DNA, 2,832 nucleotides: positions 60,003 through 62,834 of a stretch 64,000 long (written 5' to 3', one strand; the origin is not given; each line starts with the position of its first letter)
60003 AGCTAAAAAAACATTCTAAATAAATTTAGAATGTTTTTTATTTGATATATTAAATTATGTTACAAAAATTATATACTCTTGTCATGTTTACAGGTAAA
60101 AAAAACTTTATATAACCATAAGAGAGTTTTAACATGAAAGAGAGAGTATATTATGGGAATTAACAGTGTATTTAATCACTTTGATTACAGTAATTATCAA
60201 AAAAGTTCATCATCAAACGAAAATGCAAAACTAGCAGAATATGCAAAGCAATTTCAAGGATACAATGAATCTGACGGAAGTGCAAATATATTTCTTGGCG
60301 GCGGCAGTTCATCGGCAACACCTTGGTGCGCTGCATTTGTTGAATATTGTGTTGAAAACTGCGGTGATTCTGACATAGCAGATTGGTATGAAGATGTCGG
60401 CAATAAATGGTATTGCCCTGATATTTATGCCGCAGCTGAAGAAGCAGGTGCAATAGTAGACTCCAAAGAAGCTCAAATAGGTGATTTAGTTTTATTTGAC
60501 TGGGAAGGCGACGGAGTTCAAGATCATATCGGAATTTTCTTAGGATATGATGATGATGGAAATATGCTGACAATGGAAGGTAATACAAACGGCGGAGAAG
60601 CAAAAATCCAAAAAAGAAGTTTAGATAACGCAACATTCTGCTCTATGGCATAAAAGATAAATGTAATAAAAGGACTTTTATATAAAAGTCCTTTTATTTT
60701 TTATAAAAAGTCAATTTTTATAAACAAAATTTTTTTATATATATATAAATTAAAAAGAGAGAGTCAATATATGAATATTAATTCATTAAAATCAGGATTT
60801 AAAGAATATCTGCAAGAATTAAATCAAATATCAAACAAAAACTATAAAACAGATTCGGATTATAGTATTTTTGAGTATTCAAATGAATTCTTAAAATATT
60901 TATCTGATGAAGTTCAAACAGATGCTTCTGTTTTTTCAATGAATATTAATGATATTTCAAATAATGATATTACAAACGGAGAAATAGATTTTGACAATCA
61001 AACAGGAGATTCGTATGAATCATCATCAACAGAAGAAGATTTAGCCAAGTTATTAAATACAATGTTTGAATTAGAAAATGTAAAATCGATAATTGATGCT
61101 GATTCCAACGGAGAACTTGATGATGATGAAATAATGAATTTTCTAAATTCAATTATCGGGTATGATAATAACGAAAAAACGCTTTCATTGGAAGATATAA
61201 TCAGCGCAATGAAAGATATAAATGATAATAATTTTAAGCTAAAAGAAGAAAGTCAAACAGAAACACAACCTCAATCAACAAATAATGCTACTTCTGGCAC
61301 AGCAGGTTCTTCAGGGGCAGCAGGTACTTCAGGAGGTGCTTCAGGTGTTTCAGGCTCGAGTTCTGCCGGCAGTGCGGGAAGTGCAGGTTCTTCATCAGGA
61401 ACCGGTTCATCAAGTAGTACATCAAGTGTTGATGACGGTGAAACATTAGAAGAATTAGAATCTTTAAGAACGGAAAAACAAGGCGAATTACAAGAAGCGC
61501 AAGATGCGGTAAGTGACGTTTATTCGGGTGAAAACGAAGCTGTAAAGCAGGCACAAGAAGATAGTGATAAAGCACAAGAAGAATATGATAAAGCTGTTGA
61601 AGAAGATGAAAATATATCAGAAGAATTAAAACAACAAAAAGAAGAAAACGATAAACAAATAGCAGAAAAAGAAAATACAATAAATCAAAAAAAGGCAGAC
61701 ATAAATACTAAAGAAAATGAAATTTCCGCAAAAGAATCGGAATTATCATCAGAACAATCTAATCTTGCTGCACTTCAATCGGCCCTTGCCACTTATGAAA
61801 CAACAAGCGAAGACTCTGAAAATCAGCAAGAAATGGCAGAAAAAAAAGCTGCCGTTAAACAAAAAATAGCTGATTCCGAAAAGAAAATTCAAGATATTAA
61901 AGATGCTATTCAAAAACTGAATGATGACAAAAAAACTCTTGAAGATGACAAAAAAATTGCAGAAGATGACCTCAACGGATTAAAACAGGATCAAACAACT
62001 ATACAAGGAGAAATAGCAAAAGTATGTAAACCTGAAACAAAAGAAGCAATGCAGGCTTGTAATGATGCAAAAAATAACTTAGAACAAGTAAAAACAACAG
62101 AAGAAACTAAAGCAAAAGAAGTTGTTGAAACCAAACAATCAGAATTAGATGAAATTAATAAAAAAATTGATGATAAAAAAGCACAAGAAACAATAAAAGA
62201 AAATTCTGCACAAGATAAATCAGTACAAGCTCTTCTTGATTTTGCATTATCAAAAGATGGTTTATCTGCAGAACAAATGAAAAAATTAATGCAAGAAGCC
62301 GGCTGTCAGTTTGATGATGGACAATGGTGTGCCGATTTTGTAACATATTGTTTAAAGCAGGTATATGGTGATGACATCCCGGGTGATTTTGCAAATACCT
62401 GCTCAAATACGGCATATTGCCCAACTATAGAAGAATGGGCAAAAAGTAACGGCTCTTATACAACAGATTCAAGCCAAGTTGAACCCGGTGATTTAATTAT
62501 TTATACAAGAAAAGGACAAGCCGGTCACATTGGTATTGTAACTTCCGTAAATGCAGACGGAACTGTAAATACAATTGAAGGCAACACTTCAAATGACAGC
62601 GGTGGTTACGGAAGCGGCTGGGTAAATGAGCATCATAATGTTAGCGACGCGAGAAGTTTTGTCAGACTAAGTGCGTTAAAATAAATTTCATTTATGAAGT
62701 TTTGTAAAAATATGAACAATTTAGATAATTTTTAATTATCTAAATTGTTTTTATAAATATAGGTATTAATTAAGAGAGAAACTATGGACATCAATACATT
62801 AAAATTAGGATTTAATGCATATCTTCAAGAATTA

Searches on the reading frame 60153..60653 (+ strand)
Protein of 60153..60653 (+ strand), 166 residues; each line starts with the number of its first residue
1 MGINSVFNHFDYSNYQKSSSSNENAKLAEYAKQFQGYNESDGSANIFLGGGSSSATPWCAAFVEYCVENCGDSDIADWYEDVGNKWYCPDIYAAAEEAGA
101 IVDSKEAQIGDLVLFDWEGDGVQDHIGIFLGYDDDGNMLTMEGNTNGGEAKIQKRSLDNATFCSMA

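Call 47: search_protein_families(library=pfam, proteins=[window:60153-60653:+], max_evalue=0.001)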
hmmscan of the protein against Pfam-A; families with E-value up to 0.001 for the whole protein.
window:60153-60653:+ (166 aa): 2 families
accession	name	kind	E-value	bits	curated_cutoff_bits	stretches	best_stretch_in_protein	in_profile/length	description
PF05257.22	CHAP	-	1.2e-10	42.2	26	1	54-144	4-81/81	CHAP domain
PF00877.26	NLPC_P60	-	2e-06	28.1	23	1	50-142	7-81/105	NlpC/P60 family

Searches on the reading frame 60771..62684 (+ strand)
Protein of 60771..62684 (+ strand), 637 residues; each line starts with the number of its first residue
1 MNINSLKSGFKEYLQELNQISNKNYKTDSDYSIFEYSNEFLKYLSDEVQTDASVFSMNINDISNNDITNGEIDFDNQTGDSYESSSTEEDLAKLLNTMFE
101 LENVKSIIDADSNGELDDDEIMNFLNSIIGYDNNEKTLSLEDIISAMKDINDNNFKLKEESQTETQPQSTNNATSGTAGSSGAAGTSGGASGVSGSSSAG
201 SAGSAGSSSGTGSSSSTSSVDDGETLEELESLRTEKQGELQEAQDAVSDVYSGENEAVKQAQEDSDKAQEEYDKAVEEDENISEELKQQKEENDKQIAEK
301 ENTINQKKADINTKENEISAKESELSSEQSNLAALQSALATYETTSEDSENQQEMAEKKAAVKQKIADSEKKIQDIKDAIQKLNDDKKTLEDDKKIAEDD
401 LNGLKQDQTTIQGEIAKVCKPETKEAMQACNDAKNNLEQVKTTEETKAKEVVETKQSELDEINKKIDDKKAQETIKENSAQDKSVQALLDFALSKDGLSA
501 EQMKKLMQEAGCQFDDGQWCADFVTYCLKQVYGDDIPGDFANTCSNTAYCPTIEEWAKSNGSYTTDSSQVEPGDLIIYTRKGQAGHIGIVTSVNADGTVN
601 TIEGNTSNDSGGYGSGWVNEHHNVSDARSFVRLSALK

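Call 47: search_protein_families(library=pfam, proteins=[window:60771-62684:+], max_evalue=0.001)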
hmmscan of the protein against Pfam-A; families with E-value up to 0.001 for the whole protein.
window:60771-62684:+ (637 aa): 1 family
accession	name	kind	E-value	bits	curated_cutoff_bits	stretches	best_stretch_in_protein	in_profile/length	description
PF05257.22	CHAP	-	2.9e-14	53.8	26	1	516-605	5-81/81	CHAP domain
